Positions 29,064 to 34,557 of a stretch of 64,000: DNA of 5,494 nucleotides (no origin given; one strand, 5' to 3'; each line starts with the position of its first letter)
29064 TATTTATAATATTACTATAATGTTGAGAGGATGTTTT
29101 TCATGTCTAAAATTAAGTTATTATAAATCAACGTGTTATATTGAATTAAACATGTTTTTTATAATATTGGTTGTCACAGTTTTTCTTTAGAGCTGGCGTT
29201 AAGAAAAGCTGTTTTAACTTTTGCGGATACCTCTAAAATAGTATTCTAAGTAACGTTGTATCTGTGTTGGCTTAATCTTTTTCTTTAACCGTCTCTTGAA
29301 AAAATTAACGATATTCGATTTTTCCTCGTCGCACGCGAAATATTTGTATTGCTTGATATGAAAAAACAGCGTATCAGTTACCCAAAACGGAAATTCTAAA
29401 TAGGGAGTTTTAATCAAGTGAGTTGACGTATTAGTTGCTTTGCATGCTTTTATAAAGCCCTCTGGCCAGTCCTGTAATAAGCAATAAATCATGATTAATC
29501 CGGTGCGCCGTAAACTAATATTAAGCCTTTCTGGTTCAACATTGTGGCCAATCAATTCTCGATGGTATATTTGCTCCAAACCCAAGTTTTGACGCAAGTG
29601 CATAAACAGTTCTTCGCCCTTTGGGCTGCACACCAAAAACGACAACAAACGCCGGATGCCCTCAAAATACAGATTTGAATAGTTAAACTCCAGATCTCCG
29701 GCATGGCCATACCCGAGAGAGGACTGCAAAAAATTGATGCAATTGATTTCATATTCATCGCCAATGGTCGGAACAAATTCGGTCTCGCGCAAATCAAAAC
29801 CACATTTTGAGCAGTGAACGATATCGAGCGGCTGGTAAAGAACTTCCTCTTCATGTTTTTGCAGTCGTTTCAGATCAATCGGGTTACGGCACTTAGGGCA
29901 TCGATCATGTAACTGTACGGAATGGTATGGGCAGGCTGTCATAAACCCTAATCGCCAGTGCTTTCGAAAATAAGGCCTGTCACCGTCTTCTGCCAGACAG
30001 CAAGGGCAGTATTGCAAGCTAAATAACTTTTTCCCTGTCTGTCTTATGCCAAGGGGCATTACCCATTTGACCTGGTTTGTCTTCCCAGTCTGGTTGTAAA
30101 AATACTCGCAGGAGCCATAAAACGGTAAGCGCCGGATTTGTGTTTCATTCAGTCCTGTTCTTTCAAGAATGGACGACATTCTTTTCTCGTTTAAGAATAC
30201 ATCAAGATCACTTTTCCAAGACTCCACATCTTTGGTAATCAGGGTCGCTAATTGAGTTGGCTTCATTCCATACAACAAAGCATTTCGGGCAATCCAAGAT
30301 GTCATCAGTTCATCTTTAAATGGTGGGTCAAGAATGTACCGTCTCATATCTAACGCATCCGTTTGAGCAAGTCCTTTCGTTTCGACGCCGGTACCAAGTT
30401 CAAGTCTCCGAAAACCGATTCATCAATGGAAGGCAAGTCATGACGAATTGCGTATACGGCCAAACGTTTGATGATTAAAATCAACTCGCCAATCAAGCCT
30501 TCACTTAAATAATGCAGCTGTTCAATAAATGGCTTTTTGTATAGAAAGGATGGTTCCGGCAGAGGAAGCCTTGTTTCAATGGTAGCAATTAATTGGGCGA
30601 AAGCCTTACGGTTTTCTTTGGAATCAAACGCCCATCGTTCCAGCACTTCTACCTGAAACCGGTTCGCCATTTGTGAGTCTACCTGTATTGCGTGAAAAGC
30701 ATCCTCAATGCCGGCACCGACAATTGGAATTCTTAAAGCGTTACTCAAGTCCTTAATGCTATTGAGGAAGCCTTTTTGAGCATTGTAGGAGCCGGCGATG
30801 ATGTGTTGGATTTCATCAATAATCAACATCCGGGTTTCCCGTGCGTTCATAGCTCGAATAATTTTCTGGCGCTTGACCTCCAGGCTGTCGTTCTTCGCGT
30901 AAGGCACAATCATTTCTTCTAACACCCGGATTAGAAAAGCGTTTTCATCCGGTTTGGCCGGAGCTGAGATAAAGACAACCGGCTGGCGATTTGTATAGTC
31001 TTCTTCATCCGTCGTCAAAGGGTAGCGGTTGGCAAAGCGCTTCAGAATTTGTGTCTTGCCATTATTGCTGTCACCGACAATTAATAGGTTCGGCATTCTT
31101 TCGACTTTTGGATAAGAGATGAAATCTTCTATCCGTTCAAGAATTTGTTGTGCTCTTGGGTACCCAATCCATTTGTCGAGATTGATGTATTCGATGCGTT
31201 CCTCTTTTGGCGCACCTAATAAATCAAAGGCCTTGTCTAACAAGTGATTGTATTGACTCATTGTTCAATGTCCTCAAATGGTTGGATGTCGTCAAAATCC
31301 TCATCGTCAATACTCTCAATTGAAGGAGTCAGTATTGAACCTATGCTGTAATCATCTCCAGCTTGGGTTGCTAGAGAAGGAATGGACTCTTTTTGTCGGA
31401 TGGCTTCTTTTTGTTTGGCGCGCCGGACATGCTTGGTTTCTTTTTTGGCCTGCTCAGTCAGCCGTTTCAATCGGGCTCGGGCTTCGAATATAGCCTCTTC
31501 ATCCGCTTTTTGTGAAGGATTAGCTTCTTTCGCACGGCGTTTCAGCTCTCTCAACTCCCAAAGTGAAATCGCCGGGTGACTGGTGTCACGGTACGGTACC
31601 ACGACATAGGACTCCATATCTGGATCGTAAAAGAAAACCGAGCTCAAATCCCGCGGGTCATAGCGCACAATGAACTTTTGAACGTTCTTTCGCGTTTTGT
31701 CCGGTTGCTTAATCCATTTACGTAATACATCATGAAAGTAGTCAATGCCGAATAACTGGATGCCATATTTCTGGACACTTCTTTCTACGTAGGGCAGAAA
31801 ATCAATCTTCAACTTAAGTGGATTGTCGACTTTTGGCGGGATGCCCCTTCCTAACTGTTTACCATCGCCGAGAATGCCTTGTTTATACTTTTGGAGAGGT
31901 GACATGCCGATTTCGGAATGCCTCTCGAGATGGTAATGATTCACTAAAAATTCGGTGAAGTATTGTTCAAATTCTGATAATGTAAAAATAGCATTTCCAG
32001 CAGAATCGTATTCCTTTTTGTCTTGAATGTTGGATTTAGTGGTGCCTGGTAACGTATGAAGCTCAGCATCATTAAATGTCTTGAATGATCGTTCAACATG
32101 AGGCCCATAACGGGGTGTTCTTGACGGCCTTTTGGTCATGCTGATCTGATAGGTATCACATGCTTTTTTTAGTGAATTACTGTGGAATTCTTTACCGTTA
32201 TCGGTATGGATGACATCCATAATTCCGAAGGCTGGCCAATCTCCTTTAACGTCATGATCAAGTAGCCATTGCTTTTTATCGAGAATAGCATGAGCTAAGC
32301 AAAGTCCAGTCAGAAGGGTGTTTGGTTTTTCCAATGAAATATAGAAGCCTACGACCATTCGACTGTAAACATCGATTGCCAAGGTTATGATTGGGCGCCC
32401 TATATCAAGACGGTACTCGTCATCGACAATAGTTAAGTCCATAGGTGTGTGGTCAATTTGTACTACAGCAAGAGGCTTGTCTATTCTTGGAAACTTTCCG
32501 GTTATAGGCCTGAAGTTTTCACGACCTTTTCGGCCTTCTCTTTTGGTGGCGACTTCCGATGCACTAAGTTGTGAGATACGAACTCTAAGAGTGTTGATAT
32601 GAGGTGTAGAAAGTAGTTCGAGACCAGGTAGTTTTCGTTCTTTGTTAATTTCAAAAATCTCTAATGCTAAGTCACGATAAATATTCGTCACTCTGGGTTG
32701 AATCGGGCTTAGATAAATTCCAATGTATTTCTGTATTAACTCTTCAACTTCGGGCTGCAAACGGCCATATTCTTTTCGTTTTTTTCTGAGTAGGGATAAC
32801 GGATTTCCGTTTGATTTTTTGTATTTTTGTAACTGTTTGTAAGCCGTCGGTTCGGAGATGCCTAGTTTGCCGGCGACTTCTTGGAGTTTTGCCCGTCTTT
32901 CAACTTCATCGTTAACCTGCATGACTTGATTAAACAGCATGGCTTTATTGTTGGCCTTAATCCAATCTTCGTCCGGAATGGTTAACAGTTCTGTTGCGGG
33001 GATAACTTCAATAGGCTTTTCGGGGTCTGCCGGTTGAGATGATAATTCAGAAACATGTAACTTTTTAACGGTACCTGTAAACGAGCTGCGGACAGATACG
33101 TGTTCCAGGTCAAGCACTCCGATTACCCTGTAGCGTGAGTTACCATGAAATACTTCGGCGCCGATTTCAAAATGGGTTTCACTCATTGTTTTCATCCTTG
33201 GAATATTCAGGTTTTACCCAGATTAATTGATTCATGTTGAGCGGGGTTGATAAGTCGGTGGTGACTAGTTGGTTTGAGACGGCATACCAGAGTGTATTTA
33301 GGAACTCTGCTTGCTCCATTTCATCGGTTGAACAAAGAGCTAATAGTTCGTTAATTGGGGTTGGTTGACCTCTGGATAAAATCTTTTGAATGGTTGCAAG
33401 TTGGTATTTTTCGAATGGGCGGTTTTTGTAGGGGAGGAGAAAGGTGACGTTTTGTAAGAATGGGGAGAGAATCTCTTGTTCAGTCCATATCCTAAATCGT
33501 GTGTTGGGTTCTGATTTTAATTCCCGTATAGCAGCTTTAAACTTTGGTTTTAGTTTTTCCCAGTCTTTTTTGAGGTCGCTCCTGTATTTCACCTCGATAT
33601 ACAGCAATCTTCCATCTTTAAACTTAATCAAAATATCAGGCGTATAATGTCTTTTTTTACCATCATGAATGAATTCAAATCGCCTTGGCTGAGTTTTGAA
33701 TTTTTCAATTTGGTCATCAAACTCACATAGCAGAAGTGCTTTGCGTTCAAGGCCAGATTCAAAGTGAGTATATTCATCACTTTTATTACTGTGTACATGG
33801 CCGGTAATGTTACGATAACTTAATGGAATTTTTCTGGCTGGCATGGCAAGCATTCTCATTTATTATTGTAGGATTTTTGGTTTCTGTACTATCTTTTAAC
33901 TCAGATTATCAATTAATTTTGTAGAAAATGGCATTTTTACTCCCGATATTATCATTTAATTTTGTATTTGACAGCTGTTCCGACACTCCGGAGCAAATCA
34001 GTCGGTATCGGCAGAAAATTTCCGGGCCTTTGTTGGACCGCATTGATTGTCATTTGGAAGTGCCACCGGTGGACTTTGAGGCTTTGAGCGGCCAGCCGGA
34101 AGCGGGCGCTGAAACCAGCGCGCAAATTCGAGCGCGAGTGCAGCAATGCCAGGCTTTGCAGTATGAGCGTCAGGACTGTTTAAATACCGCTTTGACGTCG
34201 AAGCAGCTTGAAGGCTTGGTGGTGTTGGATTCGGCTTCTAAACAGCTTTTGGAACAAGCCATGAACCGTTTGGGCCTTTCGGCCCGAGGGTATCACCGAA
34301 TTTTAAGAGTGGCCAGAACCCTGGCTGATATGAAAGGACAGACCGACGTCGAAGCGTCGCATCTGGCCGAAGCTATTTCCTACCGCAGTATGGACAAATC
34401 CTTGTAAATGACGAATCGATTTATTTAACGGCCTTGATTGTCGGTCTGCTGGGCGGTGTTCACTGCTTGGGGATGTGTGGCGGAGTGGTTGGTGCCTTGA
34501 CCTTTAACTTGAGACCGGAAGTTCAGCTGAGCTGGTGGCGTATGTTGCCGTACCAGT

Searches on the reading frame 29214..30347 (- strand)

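Call 29: search_protein_families(library=pfam, proteins=[window:29214-30347:-], max_evalue=0.001)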
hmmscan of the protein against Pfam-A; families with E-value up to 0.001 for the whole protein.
window:29214-30347:- (377 aa): 1 family
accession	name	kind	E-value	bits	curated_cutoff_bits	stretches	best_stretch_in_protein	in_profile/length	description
PF06527.16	TniQ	-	8.2e-22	78.8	27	1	8-146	5-142/142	TniQ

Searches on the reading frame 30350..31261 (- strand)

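Call 29: search_protein_families(library=pfam, proteins=[window:30350-31261:-], max_evalue=0.001)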
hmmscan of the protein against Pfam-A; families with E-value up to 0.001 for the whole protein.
window:30350-31261:- (303 aa): 3 families
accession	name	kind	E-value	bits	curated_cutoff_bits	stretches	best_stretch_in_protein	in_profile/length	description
PF05621.17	TniB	-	2.1e-67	226.7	22.4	1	22-211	1-188/189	Bacterial TniB protein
PF13401.12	AAA_22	-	7.6e-14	52.6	27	1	59-184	8-122/130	AAA domain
PF13173.12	AAA_14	-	0.00086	19.7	27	0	59-178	5-93/129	AAA domain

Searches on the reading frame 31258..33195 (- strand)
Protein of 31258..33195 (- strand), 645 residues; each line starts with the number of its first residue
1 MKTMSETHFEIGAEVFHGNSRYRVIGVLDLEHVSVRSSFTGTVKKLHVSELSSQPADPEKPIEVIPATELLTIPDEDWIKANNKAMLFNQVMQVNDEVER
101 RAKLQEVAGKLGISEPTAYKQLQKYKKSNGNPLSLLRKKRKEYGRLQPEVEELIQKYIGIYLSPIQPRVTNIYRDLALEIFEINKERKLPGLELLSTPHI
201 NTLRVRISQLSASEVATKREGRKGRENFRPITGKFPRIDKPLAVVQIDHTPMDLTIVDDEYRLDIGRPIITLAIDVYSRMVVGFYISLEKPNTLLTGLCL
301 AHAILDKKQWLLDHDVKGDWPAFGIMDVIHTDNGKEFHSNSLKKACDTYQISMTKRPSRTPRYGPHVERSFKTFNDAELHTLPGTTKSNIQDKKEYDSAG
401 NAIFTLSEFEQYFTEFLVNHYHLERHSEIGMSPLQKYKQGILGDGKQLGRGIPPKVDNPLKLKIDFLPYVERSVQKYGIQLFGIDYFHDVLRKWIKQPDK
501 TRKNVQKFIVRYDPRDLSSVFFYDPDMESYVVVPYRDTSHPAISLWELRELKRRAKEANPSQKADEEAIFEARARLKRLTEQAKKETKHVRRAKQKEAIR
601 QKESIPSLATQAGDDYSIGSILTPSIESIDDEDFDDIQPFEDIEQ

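Call 29: search_protein_families(library=pfam, proteins=[window:31258-33195:-], max_evalue=0.001)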
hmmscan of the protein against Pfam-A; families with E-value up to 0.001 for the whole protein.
window:31258-33195:- (645 aa): 3 families
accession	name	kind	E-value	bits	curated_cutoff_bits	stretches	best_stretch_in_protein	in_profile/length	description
PF09299.17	Mu-transpos_C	-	3.8e-15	56.1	21.7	1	466-531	4-59/61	Mu transposase, C-terminal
PF00665.32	rve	-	4.1e-05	24.2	32.6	1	262-353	22-94/102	Integrase core domain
PF04967.18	HTH_10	-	0.00097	19.3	23.1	0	98-126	20-48/53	HTH DNA binding domain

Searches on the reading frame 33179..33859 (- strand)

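Call 29: search_protein_families(library=pfam, proteins=[window:33179-33859:-], max_evalue=0.001)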
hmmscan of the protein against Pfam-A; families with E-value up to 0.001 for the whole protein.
window:33179-33859:- (226 aa): 2 families
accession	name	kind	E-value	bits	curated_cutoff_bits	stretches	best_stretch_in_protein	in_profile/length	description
PF08722.17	Tn7_TnsA-like_N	-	9.3e-13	49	26.5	1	48-127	1-85/85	TnsA-like endonuclease N terminal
PF08721.17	Tn7_Tnp_TnsA_C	-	1.1e-06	29.5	23.4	1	129-203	1-83/83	TnsA endonuclease C terminal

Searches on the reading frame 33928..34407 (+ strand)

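Call 29: search_protein_families(library=pfam, proteins=[window:33928-34407:+], max_evalue=0.001)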
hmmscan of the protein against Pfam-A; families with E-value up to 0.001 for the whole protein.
window:33928-34407:+ (159 aa): 2 families
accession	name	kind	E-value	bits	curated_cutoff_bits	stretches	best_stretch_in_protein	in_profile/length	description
PF13335.12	Mg_chelatase_C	-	5.6e-31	107.4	26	1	62-153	2-94/94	Magnesium chelatase, subunit ChlI C-terminal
PF01078.27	Mg_chelatase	-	7e-08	32.6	20.3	1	15-51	169-205/207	Magnesium chelatase, subunit ChlI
